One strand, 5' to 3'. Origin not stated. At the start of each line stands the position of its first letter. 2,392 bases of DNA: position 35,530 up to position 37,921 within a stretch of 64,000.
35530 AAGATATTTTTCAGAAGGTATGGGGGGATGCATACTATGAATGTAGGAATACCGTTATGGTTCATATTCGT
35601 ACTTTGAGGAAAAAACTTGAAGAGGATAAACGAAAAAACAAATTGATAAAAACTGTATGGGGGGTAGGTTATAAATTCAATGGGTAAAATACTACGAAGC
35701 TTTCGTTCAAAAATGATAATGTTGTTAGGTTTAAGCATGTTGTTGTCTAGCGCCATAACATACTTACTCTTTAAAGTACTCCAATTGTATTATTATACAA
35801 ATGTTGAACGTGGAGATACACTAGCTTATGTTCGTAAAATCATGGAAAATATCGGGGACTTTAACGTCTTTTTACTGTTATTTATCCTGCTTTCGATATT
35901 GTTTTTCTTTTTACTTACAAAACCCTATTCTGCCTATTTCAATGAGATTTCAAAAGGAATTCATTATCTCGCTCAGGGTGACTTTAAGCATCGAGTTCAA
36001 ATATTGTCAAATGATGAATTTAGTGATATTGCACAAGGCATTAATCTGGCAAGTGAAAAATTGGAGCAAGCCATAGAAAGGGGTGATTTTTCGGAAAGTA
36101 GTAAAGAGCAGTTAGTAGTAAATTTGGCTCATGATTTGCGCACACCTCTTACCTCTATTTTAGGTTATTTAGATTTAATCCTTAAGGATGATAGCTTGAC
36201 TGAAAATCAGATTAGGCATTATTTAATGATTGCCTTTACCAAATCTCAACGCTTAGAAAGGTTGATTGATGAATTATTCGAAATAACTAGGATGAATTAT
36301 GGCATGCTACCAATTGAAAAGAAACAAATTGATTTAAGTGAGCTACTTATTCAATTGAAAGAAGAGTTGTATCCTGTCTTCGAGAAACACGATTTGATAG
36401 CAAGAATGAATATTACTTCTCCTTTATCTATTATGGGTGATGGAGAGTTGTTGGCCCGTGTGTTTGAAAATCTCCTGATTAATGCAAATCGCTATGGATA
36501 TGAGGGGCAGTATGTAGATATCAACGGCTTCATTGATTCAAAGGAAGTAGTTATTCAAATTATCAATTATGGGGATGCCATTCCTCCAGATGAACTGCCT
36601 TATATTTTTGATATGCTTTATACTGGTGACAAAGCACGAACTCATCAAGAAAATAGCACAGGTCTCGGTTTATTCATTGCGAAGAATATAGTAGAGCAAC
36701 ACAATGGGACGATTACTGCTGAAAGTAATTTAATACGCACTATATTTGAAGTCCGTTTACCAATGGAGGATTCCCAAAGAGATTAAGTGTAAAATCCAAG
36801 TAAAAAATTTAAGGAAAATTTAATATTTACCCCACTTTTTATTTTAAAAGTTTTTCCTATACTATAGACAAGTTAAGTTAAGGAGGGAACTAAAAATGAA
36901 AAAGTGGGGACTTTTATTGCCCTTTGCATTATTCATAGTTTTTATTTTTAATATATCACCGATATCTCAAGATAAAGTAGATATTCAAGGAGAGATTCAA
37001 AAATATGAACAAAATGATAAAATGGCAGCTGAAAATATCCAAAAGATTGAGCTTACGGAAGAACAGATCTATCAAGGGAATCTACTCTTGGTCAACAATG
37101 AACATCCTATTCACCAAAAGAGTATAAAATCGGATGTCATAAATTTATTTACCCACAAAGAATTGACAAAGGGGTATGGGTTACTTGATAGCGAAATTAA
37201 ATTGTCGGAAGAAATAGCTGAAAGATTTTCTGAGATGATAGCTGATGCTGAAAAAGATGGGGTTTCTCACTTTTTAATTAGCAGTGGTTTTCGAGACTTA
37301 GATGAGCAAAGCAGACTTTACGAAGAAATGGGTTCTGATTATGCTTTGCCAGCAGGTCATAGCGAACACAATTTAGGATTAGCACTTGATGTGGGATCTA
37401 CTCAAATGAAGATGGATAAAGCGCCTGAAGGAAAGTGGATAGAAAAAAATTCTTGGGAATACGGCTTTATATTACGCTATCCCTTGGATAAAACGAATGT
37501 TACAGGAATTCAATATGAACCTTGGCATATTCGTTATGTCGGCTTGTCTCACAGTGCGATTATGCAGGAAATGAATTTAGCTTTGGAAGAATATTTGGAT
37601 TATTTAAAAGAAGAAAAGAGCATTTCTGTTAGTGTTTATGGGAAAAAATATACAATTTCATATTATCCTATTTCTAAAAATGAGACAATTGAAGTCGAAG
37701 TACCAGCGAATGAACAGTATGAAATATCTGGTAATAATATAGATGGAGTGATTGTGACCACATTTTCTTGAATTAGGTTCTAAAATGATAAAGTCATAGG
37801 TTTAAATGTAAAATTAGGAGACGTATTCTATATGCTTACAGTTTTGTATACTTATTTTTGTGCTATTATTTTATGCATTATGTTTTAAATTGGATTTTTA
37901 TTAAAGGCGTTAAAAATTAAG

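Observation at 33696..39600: Foreign van-type island of about 5 kb inserted behind a sensor-kinase gene and bracketed by 443-nt direct repeats of the kinase 3' end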

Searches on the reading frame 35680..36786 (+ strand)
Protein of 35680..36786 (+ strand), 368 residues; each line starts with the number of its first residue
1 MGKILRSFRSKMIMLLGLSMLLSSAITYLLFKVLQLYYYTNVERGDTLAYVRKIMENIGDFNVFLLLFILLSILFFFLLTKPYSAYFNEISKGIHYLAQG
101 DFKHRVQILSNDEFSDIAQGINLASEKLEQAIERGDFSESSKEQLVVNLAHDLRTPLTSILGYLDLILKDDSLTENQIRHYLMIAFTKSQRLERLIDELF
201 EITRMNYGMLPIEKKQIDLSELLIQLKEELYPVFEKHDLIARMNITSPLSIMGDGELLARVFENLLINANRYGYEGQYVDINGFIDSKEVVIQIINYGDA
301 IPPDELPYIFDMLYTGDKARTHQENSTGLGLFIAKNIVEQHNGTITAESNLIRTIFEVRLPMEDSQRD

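Call 6: search_protein_families(library=pfam, proteins=[window:35680-36786:+])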
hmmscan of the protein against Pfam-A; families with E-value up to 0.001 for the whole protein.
window:35680-36786:+ (368 aa): 3 families
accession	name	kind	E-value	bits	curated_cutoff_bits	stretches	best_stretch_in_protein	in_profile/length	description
PF02518.31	HATPase_c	-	2.4e-18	67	26.4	1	253-363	1-110/111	Histidine kinase-, DNA gyrase B-, and HSP90-like ATPase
PF00512.31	HisKA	-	1.4e-14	54.3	26.9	1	142-207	2-65/66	His Kinase A (phospho-acceptor) domain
PF00672.30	HAMP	-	2.1e-05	25.2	25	1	89-130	12-53/53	HAMP domain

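Call 25: search_protein_families(library=ncbifam, proteins=[window:35680-36786:+])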
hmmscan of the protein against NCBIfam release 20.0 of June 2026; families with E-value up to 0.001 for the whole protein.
window:35680-36786:+ (368 aa): 74 families (the best 25 are shown)
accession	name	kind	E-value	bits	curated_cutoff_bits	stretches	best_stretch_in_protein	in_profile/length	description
NF033091.0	HK_VanS_ACDEFG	equivalog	4.5e-120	400.2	400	1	66-361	2-293/293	vancomycin resistance histidine kinase VanS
NF033092.0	HK_WalK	equivalog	2.6e-47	161.7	725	2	139-352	369-583/594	cell wall metabolism sensor histidine kinase WalK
NF046044.1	PnpS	equivalog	3.8e-46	157.9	400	1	139-361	167-390/390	two-component system histidine kinase PnpS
TIGR01386.1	cztS_silS_copS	subfamily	2e-44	152.3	292.55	1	39-361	147-457/457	heavy metal sensor histidine kinase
TIGR02966.1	phoR_proteo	equivalog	2.1e-42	145.3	334.2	1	137-351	109-323/333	phosphate regulon sensor histidine kinase PhoR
NF012163.2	BaeS_SmeS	equivalog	1.5e-38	132.9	500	1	65-349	170-444/457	sensor histidine kinase efflux regulator BaeS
NF007837.0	PRK10549.1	equivalog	4.1e-38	131.3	603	1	67-365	172-461/466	envelope stress sensor histidine kinase BaeS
NF053855.1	HisKinPhoRBctds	equivalog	1.7e-36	125.8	500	1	140-350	359-570/583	two-component system sensor histidine kinase PhoR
NF041735.1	hist_kin_RppB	equivalog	5.9e-36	124.2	400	1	142-361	216-438/438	two-component system sensor histidine kinase RppB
NF041210.1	his_kin_PieS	equivalog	1.1e-35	123.6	850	1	57-363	161-471/474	two component system sensor histidine kinase PieS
NF040691.1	MtrAB_MtrB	equivalog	3.8e-35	121.9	450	1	31-363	165-493/507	MtrAB system histidine kinase MtrB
NF033093.1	HK_VicK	exception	1e-34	120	680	1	140-364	207-437/448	cell wall metabolism sensor histidine kinase VicK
NF008468.0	PRK11360.1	equivalog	4.4e-33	114.5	646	1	144-366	398-612/616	two-component system sensor histidine kinase AtoS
NF045900.1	HisKinCpxALeg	equivalog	2.4e-31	109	800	1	62-350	155-438/451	two-component system sensor histidine kinase CpxA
NF008312.0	PRK11100.1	equivalog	3.4e-31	108.6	356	1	66-350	189-461/477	two-component system sensor histidine kinase CreC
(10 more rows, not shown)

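Call 31: find_homologous_proteins(query=window:35680-36786:+, max_evalue=1e-60)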
Query window:35680-36786:+ (368 aa): 1610 proteins with E <= 1e-60 among 8000 candidates; the best 120 are listed.
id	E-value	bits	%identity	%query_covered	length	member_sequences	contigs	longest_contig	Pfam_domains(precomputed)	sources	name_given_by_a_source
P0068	5.1e-225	764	96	100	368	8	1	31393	PF00672.31,PF02518.32,PF00512.32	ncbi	ncbi:HAMP domain-containing sensor histidine kinase [Clostridium sp. Marseille-QA1073]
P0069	1.3e-221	753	95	100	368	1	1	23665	PF00672.31,PF02518.32,PF00512.32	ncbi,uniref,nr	ncbi:HAMP domain-containing sensor histidine kinase [Clostridium sp. UBA6640]|uniref:HAMP domain-con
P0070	1.5e-219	746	95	99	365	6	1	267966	PF00672.31,PF02518.32,PF00512.32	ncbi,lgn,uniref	ncbi:vancomycin resistance histidine kinase VanS [Peribacillus simplex]|uniref:vancomycin resistance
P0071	6.0e-216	734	93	99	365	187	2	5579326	PF00672.31,PF02518.32,PF00512.32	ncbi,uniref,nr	ncbi:vancomycin resistance histidine kinase VanS [Peribacillus frigoritolerans]|uniref:vancomycin re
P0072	7.4e-216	734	92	100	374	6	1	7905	PF00672.31,PF02518.32,PF00512.32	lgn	-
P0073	8.4e-215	731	92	99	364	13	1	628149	PF00672.31,PF02518.32,PF00512.32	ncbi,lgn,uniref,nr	ncbi:vancomycin resistance histidine kinase VanS [Peribacillus frigoritolerans]|uniref:vancomycin re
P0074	3.7e-213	725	90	100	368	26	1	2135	PF00672.31,PF02518.32,PF00512.32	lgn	-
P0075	2.0e-212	723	92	99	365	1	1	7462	PF00672.31,PF02518.32,PF00512.32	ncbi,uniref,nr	ncbi:putative sensor histidine kinase TcrY [Peribacillus frigoritolerans]|uniref:sensor histidine ki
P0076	8.6e-209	711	88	100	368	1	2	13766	PF00672.31,PF02518.32,PF00512.32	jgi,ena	-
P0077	3.1e-205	699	87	100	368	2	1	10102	PF00672.31,PF02518.32,PF00512.32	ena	-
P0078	3.8e-205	699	89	99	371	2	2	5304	PF02518.32,PF00512.32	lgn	-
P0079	5.6e-205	698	87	99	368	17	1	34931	PF00672.31,PF02518.32,PF00512.32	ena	-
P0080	2.4e-204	696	90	92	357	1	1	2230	PF00672.31,PF02518.32,PF00512.32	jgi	jgi:two-component system, OmpR family, sensor histidine kinase VanS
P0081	3.0e-202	689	86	99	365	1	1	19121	PF00672.31,PF02518.32,PF00512.32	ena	-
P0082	6.0e-202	688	86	99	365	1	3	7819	PF00672.31,PF02518.32,PF00512.32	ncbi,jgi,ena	-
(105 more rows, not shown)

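Call 32: find_encoding_contigs(protein=P0068, flank=10000, max_places=6)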
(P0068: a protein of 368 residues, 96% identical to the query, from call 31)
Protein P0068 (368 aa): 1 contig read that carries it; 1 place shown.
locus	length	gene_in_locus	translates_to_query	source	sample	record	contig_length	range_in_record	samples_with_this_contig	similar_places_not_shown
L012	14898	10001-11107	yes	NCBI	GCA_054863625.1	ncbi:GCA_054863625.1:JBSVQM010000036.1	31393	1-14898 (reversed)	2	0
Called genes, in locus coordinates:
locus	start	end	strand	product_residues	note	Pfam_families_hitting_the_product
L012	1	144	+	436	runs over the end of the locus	-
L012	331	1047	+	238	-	PF00072:Response_reg, PF00486:Trans_reg_C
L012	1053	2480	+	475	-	PF00672:HAMP, PF00512:HisKA, PF02518:HATPase_c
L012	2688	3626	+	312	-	PF02463:SMC_N (faint), PF00005:ABC_tran, PF13304:AAA_21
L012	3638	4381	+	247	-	PF01061:ABC2_membrane, PF12698:ABC2_membrane_3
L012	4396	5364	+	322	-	PF12679:ABC2_membrane_2, PF12698:ABC2_membrane_3, PF01061:ABC2_membrane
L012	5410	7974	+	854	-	PF25873:WHD_MalT, PF13424:TPR_12 (faint), PF17874:TPR_MalT (weak), PF00196:GerE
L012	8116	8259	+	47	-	PF08220:HTH_DeoR (weak), PF08279:HTH_11, PF19187:HTH_PafC (weak)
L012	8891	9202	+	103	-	PF00701:DHDPS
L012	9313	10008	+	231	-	PF00072:Response_reg, PF00486:Trans_reg_C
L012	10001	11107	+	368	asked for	PF00672:HAMP (faint), PF00512:HisKA, PF02518:HATPase_c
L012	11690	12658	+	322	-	PF00389:2-Hacid_dh, PF02826:2-Hacid_dh_C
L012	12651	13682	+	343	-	PF01820:Dala_Dala_lig_N, PF02222:ATP-grasp, PF02655:ATP-grasp_3 (weak), PF07478:Dala_Dala_lig_C, PF02786:CPSase_L_D2 (weak), PF13535:ATP-grasp_4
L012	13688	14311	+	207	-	PF01427:Peptidase_M15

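Call 33: find_encoding_contigs(protein=P0070, flank=8000, max_places=3)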
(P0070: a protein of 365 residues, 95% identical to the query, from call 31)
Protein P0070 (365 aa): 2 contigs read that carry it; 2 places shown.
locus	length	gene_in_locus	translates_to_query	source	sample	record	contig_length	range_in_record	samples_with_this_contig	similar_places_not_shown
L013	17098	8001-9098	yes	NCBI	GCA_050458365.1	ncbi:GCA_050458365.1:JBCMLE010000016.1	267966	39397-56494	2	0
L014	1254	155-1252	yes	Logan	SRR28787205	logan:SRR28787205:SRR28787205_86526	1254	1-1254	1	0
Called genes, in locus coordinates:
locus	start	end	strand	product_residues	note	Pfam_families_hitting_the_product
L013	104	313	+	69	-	-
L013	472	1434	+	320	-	PF02557:VanY, PF13539:Peptidase_M15_4, PF01471:PG_binding_1 (weak), PF09374:PG_binding_3 (faint), PF01471:PG_binding_1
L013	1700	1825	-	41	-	-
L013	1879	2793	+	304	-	PF00132:Hexapep (faint)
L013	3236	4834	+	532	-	PF05036:SPOR (faint), PF09992:NAGPA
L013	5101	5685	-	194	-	PF00440:TetR_N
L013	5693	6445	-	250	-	PF07819:PGAP1 (faint), PF00561:Abhydrolase_1, PF12146:Hydrolase_4, PF12697:Abhydrolase_6, PF03096:Ndr (weak)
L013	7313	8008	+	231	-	PF00072:Response_reg, PF00486:Trans_reg_C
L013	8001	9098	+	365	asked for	PF00672:HAMP (faint), PF00512:HisKA, PF02518:HATPase_c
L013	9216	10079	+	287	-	PF02557:VanY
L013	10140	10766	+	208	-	PF04892:VanZ-LLP1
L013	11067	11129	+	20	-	-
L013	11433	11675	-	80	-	-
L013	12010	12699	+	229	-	PF18169:SLATT_6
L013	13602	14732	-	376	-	PF14657:Arm-DNA-bind_4, PF14659:Phage_int_SAM_3, PF00589:Phage_integrase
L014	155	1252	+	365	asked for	PF00672:HAMP (faint), PF00512:HisKA, PF02518:HATPase_c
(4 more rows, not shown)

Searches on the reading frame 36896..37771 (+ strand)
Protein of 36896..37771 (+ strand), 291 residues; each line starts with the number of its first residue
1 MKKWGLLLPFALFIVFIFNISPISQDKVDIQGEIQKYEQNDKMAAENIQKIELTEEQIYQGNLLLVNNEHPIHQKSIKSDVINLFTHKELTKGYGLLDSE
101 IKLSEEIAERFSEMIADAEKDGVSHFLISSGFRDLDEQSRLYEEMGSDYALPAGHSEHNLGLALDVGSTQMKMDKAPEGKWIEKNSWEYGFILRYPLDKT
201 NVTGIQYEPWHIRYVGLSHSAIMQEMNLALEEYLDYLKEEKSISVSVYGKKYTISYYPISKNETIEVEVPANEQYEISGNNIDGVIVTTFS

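Call 6: search_protein_families(library=pfam, proteins=[window:36896-37771:+])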
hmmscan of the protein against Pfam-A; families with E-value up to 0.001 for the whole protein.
window:36896-37771:+ (291 aa): 1 family
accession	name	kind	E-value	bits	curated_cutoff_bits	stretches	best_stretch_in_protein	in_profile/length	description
PF02557.22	VanY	-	1.4e-30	106.3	25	1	101-216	2-131/132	D-alanyl-D-alanine carboxypeptidase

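Call 25: search_protein_families(library=ncbifam, proteins=[window:36896-37771:+])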
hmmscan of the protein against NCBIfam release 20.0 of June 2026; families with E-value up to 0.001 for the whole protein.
window:36896-37771:+ (291 aa): 5 families
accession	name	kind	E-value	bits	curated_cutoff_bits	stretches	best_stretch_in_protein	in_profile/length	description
NF000472.1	vanY_AFMPt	exception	2.3e-151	502.8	425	1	10-290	2-283/283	VanY-A/VanY-F/VanY-M family D-Ala-D-Ala carboxypeptidase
NF000149.1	vanXY_G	exception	6.3e-35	120.5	500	1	49-290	3-249/254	D-Ala-D-Ala dipeptidase/D-Ala-D-Ala carboxypeptidase VanXY-G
NF000380.1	vanXY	equivalog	2.2e-32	112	250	1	63-237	2-179/179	D,D-carboxypeptidase/D,D-dipeptidase VanXY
NF000473.1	vanY_BG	exception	3.5e-24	85.6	400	1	153-235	195-272/274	VanY-B/VanY-G family D-Ala-D-Ala carboxypeptidase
NF041194.1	LD_carboxy_LdcB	exception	1.9e-20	73.6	275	1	108-235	39-174/180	LD-carboxypeptidase LdcB/DacB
